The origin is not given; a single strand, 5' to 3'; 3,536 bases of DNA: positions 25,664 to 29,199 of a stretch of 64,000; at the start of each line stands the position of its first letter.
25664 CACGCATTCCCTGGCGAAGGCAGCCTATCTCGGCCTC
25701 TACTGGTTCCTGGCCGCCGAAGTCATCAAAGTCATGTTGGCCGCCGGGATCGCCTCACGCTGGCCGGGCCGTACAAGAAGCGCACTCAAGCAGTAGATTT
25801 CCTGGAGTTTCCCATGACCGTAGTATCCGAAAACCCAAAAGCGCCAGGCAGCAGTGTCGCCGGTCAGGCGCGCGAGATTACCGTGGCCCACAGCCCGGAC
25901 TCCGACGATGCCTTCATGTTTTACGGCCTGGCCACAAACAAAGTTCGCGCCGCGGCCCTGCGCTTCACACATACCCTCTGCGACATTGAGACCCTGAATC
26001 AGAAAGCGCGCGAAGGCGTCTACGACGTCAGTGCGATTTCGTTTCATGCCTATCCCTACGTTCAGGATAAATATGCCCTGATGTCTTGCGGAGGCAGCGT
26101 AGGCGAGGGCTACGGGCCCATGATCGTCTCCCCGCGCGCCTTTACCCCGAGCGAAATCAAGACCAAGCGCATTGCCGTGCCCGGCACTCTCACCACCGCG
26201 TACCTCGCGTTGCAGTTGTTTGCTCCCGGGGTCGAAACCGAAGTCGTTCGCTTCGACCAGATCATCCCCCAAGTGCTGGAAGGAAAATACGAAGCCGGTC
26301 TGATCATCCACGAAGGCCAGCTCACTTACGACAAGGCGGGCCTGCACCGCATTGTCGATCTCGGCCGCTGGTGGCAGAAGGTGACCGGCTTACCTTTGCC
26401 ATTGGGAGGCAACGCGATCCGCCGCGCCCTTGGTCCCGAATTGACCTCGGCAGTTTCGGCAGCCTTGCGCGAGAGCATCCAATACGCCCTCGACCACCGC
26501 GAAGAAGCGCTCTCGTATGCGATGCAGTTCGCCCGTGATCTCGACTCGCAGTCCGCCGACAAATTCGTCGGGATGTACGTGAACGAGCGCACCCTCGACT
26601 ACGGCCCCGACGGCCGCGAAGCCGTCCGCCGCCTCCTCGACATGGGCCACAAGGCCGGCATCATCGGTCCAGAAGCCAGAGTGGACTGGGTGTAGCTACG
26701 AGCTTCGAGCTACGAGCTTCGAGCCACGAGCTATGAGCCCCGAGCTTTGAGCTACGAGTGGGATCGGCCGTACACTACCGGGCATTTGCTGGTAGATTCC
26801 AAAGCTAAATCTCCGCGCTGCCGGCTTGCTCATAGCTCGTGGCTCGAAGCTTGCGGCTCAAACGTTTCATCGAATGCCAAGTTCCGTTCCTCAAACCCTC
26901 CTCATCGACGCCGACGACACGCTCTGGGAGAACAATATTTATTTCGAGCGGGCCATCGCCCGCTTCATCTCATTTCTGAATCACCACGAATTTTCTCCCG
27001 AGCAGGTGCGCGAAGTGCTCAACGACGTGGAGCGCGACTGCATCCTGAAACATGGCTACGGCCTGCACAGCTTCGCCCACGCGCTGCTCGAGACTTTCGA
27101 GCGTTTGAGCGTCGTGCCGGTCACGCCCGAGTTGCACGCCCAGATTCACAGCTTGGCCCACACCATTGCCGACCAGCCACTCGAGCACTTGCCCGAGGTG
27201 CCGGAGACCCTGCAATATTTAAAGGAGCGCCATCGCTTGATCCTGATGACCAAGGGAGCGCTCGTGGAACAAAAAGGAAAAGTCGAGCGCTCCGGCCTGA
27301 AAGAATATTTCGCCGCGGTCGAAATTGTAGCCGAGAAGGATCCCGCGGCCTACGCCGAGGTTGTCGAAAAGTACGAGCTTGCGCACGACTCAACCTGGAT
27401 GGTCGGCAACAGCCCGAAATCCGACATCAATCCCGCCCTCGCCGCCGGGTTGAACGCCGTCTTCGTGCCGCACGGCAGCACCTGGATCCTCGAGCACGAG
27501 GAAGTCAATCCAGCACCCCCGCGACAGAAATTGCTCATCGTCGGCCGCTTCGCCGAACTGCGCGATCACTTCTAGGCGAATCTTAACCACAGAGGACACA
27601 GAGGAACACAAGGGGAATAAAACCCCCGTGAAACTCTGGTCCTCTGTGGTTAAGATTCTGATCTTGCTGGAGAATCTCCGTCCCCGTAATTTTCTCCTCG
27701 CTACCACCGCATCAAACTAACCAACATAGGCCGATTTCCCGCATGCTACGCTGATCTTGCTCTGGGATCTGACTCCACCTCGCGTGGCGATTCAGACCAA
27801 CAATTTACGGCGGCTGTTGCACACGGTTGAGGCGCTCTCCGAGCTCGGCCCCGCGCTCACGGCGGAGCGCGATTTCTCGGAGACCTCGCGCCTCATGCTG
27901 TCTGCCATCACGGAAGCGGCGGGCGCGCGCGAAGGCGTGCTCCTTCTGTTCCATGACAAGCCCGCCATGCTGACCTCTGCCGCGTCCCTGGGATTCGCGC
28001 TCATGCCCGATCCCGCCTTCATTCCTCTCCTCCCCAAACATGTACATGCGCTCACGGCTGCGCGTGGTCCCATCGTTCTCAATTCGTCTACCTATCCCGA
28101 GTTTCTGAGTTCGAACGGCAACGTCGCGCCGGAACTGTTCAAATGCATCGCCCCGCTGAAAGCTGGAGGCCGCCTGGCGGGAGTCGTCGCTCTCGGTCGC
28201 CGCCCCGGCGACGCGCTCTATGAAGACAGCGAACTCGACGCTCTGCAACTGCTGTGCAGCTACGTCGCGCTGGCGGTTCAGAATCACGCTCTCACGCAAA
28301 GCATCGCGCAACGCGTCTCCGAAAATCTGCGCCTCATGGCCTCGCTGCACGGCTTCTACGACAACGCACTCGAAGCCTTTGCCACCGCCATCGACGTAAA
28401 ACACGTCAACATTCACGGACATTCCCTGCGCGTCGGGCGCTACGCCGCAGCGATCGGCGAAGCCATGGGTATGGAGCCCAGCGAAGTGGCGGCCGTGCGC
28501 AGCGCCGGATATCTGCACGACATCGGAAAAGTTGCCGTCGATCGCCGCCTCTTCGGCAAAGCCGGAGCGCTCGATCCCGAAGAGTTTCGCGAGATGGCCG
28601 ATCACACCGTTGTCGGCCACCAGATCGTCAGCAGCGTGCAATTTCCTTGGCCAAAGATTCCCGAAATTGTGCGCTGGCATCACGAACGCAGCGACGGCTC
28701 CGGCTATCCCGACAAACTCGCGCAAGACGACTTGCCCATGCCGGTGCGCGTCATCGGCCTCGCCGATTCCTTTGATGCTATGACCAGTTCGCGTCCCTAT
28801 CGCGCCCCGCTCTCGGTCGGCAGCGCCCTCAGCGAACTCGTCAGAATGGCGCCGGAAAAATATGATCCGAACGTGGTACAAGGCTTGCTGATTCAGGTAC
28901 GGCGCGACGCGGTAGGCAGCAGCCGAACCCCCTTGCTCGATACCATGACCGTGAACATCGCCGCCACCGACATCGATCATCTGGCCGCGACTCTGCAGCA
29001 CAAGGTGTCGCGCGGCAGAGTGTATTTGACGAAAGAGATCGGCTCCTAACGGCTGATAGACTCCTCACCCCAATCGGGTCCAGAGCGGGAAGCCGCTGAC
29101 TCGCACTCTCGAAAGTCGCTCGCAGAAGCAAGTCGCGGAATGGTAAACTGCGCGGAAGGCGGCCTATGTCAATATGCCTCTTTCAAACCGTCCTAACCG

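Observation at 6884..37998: Family of period-7 (heptanucleotide) tandem word arrays, often as inverted pairs, placed exactly at gene 3' ends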

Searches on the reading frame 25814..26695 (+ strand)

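Call 21: search_protein_families(library=pfam, proteins=[window:25814-26695:+])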
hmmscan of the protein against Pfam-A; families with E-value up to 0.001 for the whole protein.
window:25814-26695:+ (293 aa): 1 family
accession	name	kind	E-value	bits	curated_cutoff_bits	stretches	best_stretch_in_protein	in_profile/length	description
PF02621.19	VitK2_biosynth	-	3.7e-78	262.9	26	1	22-279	1-251/252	Menaquinone biosynthesis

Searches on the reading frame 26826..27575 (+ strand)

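Call 17: search_protein_families(library=pfam, proteins=[window:26826-27575:+])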
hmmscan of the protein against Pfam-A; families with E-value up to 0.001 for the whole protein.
window:26826-27575:+ (249 aa): 3 families
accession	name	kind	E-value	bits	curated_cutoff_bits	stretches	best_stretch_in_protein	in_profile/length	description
PF00702.32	Hydrolase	-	4.3e-14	53.8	26.4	1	24-208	3-191/191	haloacid dehalogenase-like hydrolase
PF13419.12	HAD_2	-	1e-10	42.4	23.8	1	26-214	2-178/178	Haloacid dehalogenase-like hydrolase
PF13242.12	Hydrolase_like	-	2.8e-07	30.8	22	1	173-226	7-60/75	HAD-hyrolase-like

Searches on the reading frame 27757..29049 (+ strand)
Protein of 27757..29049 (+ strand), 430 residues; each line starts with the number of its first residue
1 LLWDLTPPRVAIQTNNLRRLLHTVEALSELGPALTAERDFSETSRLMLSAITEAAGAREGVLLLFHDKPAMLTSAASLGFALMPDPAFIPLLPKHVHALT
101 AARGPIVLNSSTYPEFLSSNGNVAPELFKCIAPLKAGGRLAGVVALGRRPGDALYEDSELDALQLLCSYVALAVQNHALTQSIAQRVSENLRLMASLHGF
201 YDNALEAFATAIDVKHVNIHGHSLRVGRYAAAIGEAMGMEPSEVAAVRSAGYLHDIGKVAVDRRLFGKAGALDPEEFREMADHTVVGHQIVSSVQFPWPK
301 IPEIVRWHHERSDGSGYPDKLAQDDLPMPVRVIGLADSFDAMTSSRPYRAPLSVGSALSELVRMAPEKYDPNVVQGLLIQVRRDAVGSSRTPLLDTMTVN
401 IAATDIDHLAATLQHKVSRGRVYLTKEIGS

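Call 17: search_protein_families(library=pfam, proteins=[window:27757-29049:+])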
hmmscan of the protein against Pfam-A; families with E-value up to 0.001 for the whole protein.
window:27757-29049:+ (430 aa): 6 families
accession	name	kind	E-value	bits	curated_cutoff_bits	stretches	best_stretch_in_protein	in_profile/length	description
PF13487.12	HD_5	-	5.1e-35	121.2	27.2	1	209-373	4-170/170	HD domain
PF01966.28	HD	-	1.4e-17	64.5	22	1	221-342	3-116/116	HD domain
PF13185.12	GAF_2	-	2.9e-09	37.7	28.6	1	37-175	1-136/136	GAF domain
PF01590.32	GAF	-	9e-06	26.7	22.4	1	41-174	3-133/133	GAF domain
PF13492.12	GAF_3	-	1.7e-05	25.7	27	1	131-176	85-129/129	GAF domain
PF08668.18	HDOD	-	8.1e-05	22.6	22.9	1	214-272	90-146/196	HDOD domain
